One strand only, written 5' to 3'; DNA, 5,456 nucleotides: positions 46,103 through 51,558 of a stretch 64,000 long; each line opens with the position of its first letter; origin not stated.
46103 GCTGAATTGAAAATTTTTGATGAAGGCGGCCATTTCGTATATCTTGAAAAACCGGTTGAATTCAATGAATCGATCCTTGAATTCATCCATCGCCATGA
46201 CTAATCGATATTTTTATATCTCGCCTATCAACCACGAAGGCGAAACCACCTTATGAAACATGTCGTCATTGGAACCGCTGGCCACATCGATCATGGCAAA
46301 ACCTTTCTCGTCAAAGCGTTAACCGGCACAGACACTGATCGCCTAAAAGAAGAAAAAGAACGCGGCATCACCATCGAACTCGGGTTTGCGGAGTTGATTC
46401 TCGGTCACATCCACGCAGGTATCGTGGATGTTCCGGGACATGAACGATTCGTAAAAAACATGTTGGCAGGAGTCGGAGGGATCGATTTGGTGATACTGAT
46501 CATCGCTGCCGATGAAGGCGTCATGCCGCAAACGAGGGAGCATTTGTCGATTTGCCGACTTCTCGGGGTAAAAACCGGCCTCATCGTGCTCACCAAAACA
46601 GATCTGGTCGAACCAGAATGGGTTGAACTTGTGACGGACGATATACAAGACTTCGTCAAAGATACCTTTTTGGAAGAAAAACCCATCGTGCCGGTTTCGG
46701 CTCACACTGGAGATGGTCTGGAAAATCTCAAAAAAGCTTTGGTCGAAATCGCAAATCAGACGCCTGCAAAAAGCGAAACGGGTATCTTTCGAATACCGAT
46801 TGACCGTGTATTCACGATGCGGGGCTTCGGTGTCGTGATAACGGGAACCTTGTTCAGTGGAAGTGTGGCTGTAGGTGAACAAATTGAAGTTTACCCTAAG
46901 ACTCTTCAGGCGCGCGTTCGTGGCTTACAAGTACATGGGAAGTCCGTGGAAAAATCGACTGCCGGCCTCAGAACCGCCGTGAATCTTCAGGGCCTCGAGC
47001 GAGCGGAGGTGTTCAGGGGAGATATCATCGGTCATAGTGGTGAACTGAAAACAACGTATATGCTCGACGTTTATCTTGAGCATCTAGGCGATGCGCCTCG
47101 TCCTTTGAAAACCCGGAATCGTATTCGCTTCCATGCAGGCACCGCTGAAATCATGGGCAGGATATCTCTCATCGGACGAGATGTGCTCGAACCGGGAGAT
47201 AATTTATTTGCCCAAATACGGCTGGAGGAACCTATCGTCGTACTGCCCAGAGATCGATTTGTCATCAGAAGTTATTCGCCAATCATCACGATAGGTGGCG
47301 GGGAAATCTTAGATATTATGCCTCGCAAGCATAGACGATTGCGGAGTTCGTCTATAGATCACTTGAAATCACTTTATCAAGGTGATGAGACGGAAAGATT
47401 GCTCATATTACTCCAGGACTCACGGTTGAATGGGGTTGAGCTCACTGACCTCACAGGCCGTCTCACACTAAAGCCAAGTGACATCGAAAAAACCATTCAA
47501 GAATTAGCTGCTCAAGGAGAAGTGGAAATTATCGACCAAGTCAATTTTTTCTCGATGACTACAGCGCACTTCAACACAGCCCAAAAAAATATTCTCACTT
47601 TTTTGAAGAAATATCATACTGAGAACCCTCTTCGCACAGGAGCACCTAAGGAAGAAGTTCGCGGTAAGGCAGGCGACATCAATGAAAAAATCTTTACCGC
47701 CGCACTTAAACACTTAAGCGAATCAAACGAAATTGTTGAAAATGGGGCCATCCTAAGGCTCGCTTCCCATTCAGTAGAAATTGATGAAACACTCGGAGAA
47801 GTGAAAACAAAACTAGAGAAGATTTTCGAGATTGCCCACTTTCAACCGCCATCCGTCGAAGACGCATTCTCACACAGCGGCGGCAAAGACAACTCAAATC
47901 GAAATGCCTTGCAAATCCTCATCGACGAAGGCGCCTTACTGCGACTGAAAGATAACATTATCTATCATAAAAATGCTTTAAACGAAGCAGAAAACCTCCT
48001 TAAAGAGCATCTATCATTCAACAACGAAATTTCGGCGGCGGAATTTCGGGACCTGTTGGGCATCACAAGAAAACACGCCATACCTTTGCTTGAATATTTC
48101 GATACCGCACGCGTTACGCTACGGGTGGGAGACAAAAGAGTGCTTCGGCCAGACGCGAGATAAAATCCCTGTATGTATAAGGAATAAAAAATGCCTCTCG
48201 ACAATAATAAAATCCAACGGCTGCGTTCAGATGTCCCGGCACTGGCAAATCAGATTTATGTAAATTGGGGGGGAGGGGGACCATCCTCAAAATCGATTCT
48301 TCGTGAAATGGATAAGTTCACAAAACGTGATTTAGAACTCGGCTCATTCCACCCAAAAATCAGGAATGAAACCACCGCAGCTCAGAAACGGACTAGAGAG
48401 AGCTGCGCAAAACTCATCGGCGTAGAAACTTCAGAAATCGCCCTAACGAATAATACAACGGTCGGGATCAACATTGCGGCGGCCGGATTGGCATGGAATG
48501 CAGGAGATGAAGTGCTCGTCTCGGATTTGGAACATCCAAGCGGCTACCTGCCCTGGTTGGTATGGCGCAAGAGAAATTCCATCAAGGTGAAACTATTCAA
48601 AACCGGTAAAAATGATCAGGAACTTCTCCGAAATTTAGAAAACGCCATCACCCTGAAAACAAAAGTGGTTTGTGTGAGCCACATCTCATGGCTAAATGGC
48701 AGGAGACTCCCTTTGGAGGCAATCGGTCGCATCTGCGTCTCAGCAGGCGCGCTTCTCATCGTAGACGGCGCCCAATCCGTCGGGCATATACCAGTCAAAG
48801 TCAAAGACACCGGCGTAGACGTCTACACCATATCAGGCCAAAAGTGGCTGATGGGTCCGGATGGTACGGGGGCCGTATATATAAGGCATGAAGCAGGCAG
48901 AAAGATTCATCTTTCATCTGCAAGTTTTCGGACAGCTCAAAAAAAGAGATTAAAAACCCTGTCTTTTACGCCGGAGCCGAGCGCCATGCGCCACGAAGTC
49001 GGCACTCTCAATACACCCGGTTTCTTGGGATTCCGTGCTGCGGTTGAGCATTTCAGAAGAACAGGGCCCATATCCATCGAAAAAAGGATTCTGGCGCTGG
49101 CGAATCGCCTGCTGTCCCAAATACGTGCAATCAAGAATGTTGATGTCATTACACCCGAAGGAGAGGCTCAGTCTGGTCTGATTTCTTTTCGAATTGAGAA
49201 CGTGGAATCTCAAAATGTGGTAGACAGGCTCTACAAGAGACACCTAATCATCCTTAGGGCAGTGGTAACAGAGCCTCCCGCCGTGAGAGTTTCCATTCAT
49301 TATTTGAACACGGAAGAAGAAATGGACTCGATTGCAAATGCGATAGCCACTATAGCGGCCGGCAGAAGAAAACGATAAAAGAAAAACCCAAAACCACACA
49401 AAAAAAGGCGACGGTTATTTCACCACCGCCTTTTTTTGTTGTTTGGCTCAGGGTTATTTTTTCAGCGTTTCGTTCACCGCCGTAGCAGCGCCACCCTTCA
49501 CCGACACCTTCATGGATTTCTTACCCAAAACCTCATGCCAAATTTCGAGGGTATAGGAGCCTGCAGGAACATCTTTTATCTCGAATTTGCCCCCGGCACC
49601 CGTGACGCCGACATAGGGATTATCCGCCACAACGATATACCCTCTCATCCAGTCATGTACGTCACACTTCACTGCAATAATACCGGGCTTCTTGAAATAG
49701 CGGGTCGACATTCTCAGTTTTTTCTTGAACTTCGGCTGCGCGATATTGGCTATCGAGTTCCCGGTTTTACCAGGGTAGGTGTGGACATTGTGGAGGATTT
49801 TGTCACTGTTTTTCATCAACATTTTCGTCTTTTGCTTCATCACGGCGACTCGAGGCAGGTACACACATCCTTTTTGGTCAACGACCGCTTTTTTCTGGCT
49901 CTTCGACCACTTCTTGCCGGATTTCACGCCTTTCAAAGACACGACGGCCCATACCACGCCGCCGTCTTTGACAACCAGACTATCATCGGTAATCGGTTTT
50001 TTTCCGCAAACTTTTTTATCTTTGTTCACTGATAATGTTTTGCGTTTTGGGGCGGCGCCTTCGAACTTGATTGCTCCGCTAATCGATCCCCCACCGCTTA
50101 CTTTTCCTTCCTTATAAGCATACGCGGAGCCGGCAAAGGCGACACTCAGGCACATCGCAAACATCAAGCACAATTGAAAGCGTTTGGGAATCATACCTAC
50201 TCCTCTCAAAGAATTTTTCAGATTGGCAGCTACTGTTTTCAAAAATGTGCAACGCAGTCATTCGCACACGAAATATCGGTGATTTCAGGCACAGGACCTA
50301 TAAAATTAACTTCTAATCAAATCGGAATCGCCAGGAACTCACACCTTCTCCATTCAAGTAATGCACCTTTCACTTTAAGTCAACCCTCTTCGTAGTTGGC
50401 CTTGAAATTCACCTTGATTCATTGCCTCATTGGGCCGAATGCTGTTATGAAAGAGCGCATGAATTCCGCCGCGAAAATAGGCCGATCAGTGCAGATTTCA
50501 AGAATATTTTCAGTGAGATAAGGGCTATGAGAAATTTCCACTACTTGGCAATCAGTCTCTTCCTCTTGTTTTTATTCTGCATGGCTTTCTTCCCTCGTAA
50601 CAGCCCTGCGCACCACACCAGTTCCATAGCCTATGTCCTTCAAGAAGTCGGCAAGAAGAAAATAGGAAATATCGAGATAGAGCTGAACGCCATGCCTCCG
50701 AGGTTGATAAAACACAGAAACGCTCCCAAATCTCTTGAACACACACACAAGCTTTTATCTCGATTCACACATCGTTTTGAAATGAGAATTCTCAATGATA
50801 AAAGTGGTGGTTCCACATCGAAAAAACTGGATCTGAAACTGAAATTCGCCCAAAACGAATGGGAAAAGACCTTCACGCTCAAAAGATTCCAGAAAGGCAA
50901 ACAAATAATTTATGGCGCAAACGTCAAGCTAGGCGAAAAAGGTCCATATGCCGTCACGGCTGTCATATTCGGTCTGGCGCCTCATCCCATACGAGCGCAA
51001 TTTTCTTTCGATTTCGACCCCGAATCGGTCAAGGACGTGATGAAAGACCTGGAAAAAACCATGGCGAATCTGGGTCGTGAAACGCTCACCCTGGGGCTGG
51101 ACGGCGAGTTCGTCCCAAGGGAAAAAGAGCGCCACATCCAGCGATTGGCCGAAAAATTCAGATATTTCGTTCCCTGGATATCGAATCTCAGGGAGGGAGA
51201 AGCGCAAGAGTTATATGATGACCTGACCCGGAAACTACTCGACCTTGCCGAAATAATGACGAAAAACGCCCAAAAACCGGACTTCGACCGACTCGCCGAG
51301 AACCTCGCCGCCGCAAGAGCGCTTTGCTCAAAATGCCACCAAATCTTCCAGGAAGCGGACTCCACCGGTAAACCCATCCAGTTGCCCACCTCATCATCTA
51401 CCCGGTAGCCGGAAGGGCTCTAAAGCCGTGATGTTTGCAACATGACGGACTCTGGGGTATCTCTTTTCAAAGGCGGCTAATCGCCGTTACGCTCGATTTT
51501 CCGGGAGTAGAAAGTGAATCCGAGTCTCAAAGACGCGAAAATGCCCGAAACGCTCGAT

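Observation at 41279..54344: About 160-bp imperfect inverted repeats with helically phased TGAAAA arrays bracket a 12.8-kb block that carries the Sec machinery and Cu/heme genes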

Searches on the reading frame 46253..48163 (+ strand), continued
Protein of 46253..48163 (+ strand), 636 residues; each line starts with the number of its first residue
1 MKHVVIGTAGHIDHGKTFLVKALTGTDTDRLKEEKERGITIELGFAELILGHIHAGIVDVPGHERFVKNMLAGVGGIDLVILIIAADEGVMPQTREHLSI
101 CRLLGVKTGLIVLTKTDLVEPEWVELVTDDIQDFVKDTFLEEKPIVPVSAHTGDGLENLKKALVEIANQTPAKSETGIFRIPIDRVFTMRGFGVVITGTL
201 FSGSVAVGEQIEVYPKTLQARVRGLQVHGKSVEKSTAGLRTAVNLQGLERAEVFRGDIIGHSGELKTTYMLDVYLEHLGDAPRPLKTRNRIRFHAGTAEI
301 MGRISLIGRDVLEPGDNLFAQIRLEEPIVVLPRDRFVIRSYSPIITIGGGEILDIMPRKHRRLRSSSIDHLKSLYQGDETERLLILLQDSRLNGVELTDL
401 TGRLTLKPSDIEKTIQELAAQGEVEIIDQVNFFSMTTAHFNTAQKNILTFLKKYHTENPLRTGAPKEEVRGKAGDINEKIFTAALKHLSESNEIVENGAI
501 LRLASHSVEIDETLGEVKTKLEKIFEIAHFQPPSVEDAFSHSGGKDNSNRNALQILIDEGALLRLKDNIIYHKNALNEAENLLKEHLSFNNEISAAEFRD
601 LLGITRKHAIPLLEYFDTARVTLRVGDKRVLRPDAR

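Call 85: find_encoding_contigs(protein=P0045, flank=10000, max_places=1)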
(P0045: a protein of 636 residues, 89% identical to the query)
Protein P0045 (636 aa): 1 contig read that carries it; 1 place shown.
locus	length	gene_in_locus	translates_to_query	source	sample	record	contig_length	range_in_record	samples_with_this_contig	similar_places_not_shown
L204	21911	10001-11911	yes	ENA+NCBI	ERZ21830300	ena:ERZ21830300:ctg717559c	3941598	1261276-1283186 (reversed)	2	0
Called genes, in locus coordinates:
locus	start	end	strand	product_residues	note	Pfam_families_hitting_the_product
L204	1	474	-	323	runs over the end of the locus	-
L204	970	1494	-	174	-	-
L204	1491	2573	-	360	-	PF02463:SMC_N, PF13175:AAA_15 (faint), PF13476:AAA_23 (weak), PF13304:AAA_21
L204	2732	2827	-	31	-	-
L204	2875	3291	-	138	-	PF00472:RF-1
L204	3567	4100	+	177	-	-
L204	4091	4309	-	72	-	-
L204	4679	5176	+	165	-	-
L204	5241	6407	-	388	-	PF02515:CoA_transf_3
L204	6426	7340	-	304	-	PF01796:OB_ChsH2_C (weak)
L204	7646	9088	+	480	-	PF03841:SelA, PF01053:Cys_Met_Meta_PP (faint)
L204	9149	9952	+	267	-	PF00561:Abhydrolase_1, PF12146:Hydrolase_4, PF12697:Abhydrolase_6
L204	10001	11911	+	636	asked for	PF00009:GTP_EFTU, PF01926:MMR_HSR1 (weak), PF03144:GTP_EFTU_D2, PF25461:Beta-barrel_SelB, PF09106:WHD_2nd_SelB, PF09107:WHD_3rd_SelB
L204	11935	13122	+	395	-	PF00155:Aminotran_1_2 (weak), PF00266:Aminotran_5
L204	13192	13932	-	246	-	PF13620:CarboxypepD_reg (weak)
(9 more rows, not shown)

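Call 92: find_encoding_contigs(protein=P0090, flank=10000, max_places=2)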
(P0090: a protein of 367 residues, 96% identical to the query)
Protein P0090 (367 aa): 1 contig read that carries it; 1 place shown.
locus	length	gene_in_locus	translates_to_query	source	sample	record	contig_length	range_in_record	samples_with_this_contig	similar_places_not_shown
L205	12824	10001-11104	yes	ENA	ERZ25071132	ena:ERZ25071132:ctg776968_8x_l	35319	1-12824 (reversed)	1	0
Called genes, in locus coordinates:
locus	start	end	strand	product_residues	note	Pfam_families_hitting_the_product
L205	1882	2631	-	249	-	PF02661:Fic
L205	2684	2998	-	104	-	PF13784:Fic_N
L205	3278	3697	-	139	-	PF00472:RF-1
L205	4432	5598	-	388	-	PF02515:CoA_transf_3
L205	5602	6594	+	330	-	-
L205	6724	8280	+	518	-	PF03841:SelA, PF01053:Cys_Met_Meta_PP (weak)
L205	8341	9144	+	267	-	PF00561:Abhydrolase_1, PF12146:Hydrolase_4, PF12697:Abhydrolase_6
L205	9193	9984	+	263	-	PF00009:GTP_EFTU, PF01926:MMR_HSR1 (weak)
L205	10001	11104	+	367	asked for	PF25461:Beta-barrel_SelB, PF09106:WHD_2nd_SelB, PF09107:WHD_3rd_SelB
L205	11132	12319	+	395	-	PF00155:Aminotran_1_2 (faint), PF00266:Aminotran_5, PF01041:DegT_DnrJ_EryC1 (faint), PF01053:Cys_Met_Meta_PP (faint)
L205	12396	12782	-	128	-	PF14686:fn3_3 (weak)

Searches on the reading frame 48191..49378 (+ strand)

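Call 38: search_protein_families(library=pfam, proteins=[window:48191-49378:+], max_evalue=0.001)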
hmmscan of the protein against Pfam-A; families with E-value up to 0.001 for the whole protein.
window:48191-49378:+ (395 aa): 4 families
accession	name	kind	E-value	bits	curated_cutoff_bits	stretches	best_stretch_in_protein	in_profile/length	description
PF00266.25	Aminotran_5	-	2.9e-63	214.5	21.5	1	36-379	15-369/371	Aminotransferase class-V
PF00155.27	Aminotran_1_2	-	1.4e-07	31.5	19.7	1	50-194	29-187/361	Aminotransferase class I and II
PF01053.26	Cys_Met_Meta_PP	-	8.5e-05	21.7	27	1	102-223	88-203/381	Cys/Met metabolism PLP-dependent enzyme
PF01041.23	DegT_DnrJ_EryC1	-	8.7e-05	22.3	19.8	1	83-198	42-151/360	DegT/DnrJ/EryC1/StrS aminotransferase family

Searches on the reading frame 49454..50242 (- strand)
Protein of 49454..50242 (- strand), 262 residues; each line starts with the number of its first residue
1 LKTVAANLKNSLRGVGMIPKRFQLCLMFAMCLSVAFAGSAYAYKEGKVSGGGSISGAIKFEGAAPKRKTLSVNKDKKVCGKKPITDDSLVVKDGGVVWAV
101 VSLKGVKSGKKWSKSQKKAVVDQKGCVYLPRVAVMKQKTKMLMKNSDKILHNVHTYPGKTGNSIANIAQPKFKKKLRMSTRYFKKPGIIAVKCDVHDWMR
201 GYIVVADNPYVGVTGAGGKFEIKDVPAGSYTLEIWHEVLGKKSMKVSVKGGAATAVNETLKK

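Call 39: search_protein_families(library=pfam, proteins=[window:49454-50242:-], max_evalue=0.001)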
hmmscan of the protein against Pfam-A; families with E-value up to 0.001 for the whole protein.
window:49454-50242:- (262 aa): 4 families
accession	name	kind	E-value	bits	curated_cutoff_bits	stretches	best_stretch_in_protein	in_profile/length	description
PF14686.12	fn3_3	-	7.4e-05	22.9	24.4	1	194-255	14-74/75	Polysaccharide lyase family 4, domain II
PF13620.12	CarboxypepD_reg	-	8e-05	23.4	32.3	1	210-260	30-81/82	Carboxypeptidase regulatory-like domain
PF13715.12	CarbopepD_reg_2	-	0.00019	21.8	32.2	0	212-257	28-73/88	CarboxypepD_reg-like domain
PF09430.16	EMC7_beta-sandw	-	0.00038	21.1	26.6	1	208-252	17-64/122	ER membrane protein complex subunit 7, beta-sandwich domain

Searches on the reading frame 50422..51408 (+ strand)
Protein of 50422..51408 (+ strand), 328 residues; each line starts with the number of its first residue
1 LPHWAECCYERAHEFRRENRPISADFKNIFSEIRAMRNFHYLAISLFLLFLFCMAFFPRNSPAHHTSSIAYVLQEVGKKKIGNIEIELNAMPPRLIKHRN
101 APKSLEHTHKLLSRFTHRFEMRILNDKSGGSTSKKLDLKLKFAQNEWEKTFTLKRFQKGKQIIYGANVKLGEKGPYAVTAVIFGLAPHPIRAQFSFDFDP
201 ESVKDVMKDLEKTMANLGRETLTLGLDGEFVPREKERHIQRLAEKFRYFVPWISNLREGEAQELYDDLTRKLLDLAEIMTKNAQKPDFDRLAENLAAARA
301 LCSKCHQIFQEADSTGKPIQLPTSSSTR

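Call 39: search_protein_families(library=pfam, proteins=[window:50422-51408:+], max_evalue=0.001)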
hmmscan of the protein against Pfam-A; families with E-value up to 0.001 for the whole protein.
window:50422-51408:+ (328 aa): 0 families

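Call 61: search_protein_families(library=padloc, proteins=[window:50422-51408:+], max_evalue=0.001)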
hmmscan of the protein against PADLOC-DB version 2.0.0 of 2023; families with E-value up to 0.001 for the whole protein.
window:50422-51408:+ (328 aa): 0 families
